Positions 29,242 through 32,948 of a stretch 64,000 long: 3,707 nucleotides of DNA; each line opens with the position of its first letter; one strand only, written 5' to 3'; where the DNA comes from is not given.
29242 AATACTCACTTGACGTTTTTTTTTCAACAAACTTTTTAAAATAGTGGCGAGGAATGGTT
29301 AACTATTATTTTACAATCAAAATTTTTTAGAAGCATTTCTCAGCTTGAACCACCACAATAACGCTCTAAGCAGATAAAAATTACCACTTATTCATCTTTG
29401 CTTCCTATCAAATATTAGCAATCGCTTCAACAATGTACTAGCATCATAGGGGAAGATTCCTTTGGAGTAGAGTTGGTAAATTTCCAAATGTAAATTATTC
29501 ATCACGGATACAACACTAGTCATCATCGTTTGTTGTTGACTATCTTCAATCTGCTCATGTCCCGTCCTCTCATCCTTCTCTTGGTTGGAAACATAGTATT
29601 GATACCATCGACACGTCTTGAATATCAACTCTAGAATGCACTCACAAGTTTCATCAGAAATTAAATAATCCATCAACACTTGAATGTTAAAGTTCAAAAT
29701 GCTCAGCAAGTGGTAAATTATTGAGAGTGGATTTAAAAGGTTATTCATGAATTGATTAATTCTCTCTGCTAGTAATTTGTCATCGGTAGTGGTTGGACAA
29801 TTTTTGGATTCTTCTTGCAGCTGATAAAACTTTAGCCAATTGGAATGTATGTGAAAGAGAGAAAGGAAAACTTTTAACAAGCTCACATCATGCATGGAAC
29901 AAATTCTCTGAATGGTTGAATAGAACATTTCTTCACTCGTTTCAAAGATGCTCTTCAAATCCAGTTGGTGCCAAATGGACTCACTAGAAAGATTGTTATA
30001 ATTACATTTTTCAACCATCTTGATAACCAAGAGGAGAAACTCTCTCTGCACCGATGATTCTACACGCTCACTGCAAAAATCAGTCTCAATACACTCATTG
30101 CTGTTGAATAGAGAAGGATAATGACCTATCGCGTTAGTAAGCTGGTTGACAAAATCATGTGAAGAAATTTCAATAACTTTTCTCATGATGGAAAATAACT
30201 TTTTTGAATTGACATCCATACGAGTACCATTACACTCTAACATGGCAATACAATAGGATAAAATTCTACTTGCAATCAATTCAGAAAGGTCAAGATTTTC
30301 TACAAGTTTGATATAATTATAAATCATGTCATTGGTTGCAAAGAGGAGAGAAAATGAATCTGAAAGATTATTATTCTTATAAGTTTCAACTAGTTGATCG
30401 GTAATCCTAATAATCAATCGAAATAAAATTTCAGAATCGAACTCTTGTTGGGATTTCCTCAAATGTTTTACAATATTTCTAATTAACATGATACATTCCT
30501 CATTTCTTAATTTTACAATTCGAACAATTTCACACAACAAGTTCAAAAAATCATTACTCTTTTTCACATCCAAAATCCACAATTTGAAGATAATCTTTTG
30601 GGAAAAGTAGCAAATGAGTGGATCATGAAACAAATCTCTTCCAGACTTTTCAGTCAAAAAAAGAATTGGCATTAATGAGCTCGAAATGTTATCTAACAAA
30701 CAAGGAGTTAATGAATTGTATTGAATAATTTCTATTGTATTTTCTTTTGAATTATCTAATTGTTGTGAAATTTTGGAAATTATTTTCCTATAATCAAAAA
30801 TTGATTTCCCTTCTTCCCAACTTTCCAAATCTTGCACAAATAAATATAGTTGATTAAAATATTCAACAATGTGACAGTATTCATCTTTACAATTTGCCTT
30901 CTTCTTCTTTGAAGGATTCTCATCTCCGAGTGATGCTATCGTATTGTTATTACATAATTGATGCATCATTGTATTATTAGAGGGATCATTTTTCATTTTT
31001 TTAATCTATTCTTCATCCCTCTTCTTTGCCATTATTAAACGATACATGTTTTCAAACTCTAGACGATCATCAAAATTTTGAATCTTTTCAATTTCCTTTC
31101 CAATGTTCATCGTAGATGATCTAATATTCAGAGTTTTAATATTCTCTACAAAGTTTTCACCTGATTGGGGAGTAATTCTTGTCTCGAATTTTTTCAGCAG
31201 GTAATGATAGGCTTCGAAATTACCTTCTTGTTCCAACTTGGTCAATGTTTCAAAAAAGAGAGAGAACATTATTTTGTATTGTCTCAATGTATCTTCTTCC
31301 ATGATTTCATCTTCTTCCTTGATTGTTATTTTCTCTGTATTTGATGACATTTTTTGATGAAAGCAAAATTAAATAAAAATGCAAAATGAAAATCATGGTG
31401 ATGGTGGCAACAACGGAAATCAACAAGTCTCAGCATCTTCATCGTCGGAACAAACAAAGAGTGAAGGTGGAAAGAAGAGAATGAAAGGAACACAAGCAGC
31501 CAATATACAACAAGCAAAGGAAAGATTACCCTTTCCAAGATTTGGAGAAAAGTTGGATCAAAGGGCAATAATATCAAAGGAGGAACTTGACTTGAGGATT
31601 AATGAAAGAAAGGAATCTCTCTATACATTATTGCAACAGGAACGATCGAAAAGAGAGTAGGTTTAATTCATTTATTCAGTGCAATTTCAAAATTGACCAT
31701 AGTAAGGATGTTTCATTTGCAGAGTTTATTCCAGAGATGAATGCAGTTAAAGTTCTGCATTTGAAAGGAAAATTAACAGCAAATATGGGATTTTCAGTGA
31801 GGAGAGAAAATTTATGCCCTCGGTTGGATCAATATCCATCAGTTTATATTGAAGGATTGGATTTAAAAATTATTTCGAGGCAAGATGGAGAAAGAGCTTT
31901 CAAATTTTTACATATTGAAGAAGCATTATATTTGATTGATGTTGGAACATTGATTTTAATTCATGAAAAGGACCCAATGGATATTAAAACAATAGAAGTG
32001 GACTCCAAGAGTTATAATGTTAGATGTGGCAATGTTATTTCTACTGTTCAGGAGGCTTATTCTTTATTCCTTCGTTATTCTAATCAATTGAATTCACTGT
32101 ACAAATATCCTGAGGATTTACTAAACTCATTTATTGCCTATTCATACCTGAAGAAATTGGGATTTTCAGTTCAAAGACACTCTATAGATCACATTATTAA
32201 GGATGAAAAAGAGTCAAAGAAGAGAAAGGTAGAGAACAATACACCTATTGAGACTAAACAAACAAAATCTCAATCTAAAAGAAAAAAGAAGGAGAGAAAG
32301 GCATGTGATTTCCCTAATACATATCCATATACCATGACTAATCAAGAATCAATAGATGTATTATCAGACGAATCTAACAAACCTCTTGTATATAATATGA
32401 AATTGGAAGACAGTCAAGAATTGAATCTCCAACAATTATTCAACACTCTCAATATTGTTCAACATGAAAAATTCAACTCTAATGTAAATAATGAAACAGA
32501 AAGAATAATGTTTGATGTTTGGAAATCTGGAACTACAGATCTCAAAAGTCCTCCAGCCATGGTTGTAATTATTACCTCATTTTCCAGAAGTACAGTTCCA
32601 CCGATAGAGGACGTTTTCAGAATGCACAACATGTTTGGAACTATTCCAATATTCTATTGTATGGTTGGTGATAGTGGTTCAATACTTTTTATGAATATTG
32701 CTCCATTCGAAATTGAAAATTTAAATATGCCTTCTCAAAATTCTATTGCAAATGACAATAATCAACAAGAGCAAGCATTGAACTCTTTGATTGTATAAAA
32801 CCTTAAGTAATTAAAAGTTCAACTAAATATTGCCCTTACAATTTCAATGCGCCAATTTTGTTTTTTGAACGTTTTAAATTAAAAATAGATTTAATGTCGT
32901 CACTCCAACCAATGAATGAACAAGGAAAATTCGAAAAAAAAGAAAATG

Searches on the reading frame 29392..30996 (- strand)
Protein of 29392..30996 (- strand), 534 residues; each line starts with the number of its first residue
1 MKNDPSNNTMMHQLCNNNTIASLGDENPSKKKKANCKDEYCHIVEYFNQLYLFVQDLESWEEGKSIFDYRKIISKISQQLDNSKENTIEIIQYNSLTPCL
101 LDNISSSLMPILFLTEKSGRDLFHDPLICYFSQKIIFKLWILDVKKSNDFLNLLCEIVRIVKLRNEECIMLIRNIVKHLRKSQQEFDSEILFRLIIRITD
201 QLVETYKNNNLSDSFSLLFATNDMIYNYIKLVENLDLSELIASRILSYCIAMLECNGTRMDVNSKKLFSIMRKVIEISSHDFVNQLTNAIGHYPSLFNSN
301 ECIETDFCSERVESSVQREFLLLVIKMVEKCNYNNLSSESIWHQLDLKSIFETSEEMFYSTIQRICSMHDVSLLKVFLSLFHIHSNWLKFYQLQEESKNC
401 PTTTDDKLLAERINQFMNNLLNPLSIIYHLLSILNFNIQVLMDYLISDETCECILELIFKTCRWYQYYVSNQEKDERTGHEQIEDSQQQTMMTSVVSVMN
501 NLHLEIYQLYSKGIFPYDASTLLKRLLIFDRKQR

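Call 17: find_encoding_contigs(protein=window:29392-30996:-, flank=10000, max_places=4)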
Protein window:29392-30996:- (534 aa): no gene with exactly this product is on record in the collection.

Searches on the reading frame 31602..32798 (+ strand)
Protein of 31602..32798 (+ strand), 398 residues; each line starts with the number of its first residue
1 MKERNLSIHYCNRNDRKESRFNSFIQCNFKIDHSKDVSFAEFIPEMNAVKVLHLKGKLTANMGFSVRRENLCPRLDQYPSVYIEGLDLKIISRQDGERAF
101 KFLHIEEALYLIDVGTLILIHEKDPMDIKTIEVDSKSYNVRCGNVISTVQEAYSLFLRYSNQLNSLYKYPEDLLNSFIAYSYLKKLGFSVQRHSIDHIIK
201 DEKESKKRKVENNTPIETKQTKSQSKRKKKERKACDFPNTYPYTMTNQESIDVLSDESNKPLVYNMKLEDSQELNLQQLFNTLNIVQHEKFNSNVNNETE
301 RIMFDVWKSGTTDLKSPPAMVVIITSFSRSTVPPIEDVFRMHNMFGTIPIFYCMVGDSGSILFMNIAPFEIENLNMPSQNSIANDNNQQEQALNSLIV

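Call 16: find_encoding_contigs(protein=window:31602-32798:+, flank=10000, max_places=4)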
Protein window:31602-32798:+ (398 aa): no gene with exactly this product is on record in the collection.
